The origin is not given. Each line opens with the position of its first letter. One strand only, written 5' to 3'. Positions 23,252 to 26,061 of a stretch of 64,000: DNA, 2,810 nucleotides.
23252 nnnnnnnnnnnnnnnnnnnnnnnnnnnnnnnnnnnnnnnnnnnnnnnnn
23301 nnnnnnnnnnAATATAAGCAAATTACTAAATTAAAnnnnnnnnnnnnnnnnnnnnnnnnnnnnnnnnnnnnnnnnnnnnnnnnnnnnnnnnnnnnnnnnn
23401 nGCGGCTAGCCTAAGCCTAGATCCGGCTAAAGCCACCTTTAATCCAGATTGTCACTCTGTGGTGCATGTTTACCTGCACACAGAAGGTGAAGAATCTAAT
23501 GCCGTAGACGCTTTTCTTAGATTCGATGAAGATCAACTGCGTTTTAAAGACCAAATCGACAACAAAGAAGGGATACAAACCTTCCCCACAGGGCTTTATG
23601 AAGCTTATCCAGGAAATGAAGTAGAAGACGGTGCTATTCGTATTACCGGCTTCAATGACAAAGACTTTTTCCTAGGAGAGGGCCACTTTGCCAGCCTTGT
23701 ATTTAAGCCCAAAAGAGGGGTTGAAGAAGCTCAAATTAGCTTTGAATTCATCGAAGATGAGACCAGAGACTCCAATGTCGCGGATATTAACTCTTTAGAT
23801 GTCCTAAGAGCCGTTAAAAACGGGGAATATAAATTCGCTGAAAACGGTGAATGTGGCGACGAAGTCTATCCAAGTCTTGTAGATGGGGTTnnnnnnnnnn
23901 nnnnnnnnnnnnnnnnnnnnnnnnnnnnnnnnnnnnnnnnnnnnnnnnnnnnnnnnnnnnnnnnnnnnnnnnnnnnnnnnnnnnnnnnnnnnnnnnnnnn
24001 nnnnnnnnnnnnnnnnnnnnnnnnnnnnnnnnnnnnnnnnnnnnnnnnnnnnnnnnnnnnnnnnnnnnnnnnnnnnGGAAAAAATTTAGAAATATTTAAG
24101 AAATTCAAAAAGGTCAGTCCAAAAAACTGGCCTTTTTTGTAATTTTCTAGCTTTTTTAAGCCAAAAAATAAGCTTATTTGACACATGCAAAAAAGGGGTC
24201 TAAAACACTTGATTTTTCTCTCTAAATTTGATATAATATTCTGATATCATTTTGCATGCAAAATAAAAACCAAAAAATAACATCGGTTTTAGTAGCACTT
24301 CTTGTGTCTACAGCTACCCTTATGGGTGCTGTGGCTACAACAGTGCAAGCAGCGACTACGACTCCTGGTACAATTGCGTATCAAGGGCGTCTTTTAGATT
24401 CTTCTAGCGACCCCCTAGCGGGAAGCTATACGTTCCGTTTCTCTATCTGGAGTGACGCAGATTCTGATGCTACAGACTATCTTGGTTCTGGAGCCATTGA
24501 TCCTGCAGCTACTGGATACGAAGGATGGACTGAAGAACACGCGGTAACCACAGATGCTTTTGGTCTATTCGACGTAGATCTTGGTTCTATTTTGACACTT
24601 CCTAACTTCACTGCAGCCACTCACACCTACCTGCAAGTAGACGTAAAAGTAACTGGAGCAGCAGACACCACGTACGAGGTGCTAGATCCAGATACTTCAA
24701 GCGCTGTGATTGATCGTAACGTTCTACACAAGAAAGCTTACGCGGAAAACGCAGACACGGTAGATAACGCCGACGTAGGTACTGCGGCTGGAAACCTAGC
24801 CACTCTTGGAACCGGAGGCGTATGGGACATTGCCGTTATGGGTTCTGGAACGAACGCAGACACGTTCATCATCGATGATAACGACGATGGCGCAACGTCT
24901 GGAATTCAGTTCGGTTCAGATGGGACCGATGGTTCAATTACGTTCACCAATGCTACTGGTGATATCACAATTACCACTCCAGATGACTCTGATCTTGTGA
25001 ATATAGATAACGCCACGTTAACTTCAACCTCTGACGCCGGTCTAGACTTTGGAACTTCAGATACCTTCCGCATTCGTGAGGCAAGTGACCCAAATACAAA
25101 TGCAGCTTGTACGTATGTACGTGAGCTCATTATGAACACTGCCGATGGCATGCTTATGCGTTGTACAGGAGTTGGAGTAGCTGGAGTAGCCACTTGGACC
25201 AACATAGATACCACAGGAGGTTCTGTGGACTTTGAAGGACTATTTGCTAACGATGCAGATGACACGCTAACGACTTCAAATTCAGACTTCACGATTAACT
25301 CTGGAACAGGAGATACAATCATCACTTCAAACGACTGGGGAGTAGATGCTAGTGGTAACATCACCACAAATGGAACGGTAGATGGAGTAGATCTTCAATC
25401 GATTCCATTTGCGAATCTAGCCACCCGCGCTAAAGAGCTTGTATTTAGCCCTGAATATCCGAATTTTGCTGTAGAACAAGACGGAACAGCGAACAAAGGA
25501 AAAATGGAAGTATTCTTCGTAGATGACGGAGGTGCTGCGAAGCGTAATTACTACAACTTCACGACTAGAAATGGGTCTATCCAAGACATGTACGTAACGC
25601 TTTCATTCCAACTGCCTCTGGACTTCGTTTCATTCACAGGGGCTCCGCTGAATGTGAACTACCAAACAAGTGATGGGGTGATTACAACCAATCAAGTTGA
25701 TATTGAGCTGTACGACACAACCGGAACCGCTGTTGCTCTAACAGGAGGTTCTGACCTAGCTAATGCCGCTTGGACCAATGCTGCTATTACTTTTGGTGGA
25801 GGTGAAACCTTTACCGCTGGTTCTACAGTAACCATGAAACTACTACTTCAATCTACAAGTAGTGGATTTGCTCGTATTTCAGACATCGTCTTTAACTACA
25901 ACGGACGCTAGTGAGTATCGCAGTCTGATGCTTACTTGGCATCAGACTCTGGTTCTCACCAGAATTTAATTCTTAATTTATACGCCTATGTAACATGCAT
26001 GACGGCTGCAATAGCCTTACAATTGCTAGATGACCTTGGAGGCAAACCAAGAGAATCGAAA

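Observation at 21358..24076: Adjacent dockerin-like and cohesin-like genes: a possible two-component surface-tethering system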

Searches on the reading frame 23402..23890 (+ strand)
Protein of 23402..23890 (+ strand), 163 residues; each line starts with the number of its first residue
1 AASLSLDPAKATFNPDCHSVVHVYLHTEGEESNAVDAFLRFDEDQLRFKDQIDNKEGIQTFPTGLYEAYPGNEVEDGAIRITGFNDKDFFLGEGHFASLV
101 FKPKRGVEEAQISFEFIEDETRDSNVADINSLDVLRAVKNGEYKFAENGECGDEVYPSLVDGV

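Call 37: search_solved_structures(query=A2, max_evalue=1, show_alignments=2)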
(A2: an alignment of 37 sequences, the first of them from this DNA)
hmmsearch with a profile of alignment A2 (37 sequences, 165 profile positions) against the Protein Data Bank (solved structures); distinct sequences matched with E-value up to 1: 2.
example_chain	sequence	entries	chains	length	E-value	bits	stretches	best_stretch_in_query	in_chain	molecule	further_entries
4mud_A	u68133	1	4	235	0.61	12.8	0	72-140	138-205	Ring oxydation complex/ phenylacetic acid degradation related protein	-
9bs0_W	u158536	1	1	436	0.8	12.4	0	23-74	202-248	GTPase Der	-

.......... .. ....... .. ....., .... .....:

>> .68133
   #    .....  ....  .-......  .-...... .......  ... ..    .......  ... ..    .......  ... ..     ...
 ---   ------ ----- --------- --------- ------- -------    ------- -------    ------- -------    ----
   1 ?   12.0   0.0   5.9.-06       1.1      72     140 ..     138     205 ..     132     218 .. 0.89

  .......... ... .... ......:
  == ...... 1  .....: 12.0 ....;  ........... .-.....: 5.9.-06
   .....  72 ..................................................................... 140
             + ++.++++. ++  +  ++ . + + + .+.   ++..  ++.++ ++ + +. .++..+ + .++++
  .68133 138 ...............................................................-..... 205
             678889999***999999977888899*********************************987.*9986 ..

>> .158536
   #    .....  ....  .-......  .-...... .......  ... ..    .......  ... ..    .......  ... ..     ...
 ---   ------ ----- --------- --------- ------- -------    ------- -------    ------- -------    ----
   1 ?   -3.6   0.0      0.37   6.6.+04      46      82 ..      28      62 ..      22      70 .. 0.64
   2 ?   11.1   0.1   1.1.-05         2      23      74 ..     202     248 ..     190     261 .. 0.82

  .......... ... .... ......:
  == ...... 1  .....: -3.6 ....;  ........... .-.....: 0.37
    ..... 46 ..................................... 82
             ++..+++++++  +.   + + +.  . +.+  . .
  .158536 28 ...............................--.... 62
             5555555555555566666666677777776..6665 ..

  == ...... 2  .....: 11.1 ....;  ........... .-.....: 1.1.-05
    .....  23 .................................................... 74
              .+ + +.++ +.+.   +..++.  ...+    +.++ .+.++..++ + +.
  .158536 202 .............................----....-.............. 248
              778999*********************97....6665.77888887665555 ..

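Call 44: find_related_loci(query=A3, collection=genome_contigs, flank=8000)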
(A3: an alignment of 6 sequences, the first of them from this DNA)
Query A3 (163 aa) in genome_contigs; peptide patterns used: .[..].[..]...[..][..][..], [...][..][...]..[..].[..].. (x = any residue, [..] = any of these).
489 stretches matched a pattern; 4 encode a relative of the query (tblastn E <= 1e-3); 4 distinct loci.
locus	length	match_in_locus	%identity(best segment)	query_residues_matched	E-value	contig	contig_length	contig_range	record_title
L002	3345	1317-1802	40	1-163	2e-41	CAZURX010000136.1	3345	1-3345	MAG TPA_asm: uncultured Candidatus Peribacteria bacterium isolate SRP319275_co4_81 genome assembly, contig: NODE_30217_l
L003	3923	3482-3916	41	1-145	3e-38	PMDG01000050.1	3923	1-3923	MAG: Candidatus Peregrinibacteria bacterium isolate fen_1329 73.20120700_E2X.343_contig_117026, whole genome shotgun seq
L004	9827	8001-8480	41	1-161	2e-36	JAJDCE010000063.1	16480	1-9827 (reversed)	MAG: Patescibacteria group bacterium isolate OFTM163 OFTM163_62, whole genome shotgun sequence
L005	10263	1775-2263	35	1-160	1e-26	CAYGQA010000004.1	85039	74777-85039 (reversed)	MAG TPA_asm: uncultured Candidatus Peribacteria bacterium isolate ERP117304_co3_169 genome assembly, contig: NODE_381_le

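Call 45: predict_structure(alignment_id=A2)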
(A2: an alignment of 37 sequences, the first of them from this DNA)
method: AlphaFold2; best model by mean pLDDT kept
length: 163 residues; sequences in the alignment: 37
mean_pLDDT: 93.9   pTM: 0.88
mean pLDDT of the five models: 93.9, 93.5, 92.1, 91.2, 90.4
residues with pLDDT >= 90: 146; 70-90: 8; 50-70: 6; < 50: 3
segments of 3 or more residues with pLDDT < 50: 161-163
pLDDT, mean of each block of 10 residues (from residue 1): 98 96 98 98 98 92 94 97 97 98 97 97 97 98 95 70 44
secondary structure, 60 per line:
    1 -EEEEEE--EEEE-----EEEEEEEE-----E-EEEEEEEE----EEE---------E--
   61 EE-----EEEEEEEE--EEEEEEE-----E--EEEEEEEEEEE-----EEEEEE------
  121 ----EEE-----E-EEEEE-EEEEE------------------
elements in order: E2-7 E10-13 E19-26 E34-41 E46-48 E68-75 E78-84 E93-103 E109-114 E125-127 E135-139 E141-145

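Call 49: fold_search(model_id=the predicted structure, library=pdb)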
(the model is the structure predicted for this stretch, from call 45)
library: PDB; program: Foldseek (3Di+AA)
matches with E <= 10: 1989; with E <= 0.001: 49
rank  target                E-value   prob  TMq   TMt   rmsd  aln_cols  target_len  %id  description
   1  6kgf_C                7.2e-09  1.00  0.66  0.72   2.9       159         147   18  Crystal structure of CaDoc0917(R16D)-CaCohA2 complex at pH 8.2 (released 2020-07-08)
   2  6kgc_A                2.2e-08  1.00  0.69  0.77   2.5       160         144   19  Crystal structure of CaDoc0917(R49D)-CaCohA2 complex at pH 5.4 (released 2020-07-08)
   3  6kgf_A                2.4e-08  1.00  0.65  0.73   2.9       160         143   18  Crystal structure of CaDoc0917(R16D)-CaCohA2 complex at pH 8.2 (released 2020-07-08)
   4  6kge_A                3.0e-08  1.00  0.69  0.79   2.5       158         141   20  Crystal structure of CaDoc0917(R16D)-CaCohA2 complex at pH 5.5 (released 2020-07-08)
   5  1g1k_A                8.6e-08  1.00  0.65  0.73   2.9       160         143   12  COHESIN MODULE FROM THE CELLULOSOME OF CLOSTRIDIUM CELLULOLYTICUM (released 2000-11-22)
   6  6kgd_A                9.6e-08  1.00  0.68  0.75   2.5       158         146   20  Crystal structure of CaDoc0917(R49D)-CaCohA2 complex at pH 8.0 (released 2020-07-08)
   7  6kg8_MODEL_1_A        1.2e-07  1.00  0.68  0.71   2.8       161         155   18  Solution structure of CaCohA2 from Clostridium acetobutylicum (released 2020-07-08)
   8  2vn5_C                1.4e-07  1.00  0.64  0.70   2.6       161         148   13  The Clostridium cellulolyticum dockerin displays a dual binding mode for its cohesin partner (released 2008-05-20)
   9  4ums                  2.0e-07  1.00  0.67  0.71   5.9       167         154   16  The crystal structure of the seventh ScaB type I cohesin from Pseudobacteroides cellulosolvens (released 2015-05-06)
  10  2vn5_A                2.6e-07  1.00  0.61  0.69   5.2       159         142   14  The Clostridium cellulolyticum dockerin displays a dual binding mode for its cohesin partner (released 2008-05-20)
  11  2vn6_A                3.6e-07  1.00  0.65  0.69   2.6       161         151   13  The Clostridium cellulolyticum dockerin displays a dual binding mode for its cohesin partner (released 2008-05-13)
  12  4fl4_C                4.4e-07  1.00  0.65  0.37   3.3       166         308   17  Scaffoldin conformation and dynamics revealed by a ternary complex from the Clostridium thermocellum cellulosome (released 2012-06-27)
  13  4dh2_A                6.4e-07  1.00  0.67  0.69   2.9       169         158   12  Crystal structure of Coh-OlpC(Cthe_0452)-Doc435(Cthe_0435) complex: A novel type I Cohesin-Dockerin complex from Clost (released 2012-11-28)
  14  2xdh                  6.4e-07  1.00  0.61  0.71   3.3       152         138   12  Non-cellulosomal cohesin from the hyperthermophilic archaeon Archaeoglobus fulgidus (released 2010-05-26)
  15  3ul4_A                8.8e-07  1.00  0.64  0.73   2.6       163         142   14  Crystal structure of Coh-OlpA(Cthe_3080)-Doc918(Cthe_0918) complex: A novel type I Cohesin-Dockerin complex from Clost (released 2012-11-28)
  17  2zf9_A                8.1e-06  1.00  0.66  0.59   4.4       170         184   12  Crystal structure of a type III cohesin module from the cellulosomal ScaE cell-surface anchoring scaffoldin of Ruminoc (released 2008-12-30)
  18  2zf9_D                8.5e-06  1.00  0.67  0.61   4.0       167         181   12  Crystal structure of a type III cohesin module from the cellulosomal ScaE cell-surface anchoring scaffoldin of Ruminoc (released 2008-12-30)
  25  2jh2_A                1.5e-05  1.00  0.55  0.65   4.1       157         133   14  X-ray crystal structure of a cohesin-like module from Clostridium perfringens (released 2007-11-06)
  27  2zf9_B                2.1e-05  1.00  0.68  0.62   3.7       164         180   12  Crystal structure of a type III cohesin module from the cellulosomal ScaE cell-surface anchoring scaffoldin of Ruminoc (released 2008-12-30)
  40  2vo8                  2.6e-04  1.00  0.60  0.70   3.0       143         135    9  Cohesin module from Clostridium perfringens ATCC13124 family 33 glycoside hydrolase. (released 2008-09-02)
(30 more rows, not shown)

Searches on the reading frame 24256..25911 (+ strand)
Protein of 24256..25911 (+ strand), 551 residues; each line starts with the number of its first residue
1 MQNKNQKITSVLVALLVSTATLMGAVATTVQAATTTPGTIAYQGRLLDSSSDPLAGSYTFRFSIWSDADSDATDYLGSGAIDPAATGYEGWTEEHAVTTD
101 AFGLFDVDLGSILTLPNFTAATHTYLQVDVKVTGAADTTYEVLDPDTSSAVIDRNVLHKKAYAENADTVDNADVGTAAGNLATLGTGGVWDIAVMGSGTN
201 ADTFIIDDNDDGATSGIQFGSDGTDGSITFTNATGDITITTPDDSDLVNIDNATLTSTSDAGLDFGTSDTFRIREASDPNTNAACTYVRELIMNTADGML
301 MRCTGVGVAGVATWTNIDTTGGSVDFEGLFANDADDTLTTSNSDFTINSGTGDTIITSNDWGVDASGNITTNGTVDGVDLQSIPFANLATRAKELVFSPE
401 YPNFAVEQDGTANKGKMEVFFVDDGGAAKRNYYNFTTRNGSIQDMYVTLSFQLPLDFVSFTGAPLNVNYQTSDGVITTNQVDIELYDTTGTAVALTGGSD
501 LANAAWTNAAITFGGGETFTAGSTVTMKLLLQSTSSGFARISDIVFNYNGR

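Call 3: search_protein_families(library=pfam, proteins=[window:24256-25911:+], max_evalue=1)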
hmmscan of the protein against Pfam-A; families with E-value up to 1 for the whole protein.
window:24256-25911:+ (551 aa): 0 families

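Call 4: search_protein_families(library=ncbifam, proteins=[window:24256-25911:+], max_evalue=1)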
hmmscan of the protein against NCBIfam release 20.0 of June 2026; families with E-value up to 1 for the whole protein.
window:24256-25911:+ (551 aa): 2 families
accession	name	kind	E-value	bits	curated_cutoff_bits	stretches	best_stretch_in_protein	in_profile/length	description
NF053851.1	Bdello_MAT_N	subfamily_domain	4.8e-05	23.2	60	1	27-69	4-47/162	mosaic adhesive trimer family chimeric fiber protein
NF038353.1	FxLYD_dom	domain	0.076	12.9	23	0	170-204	31-64/71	FxLYD domain-containing protein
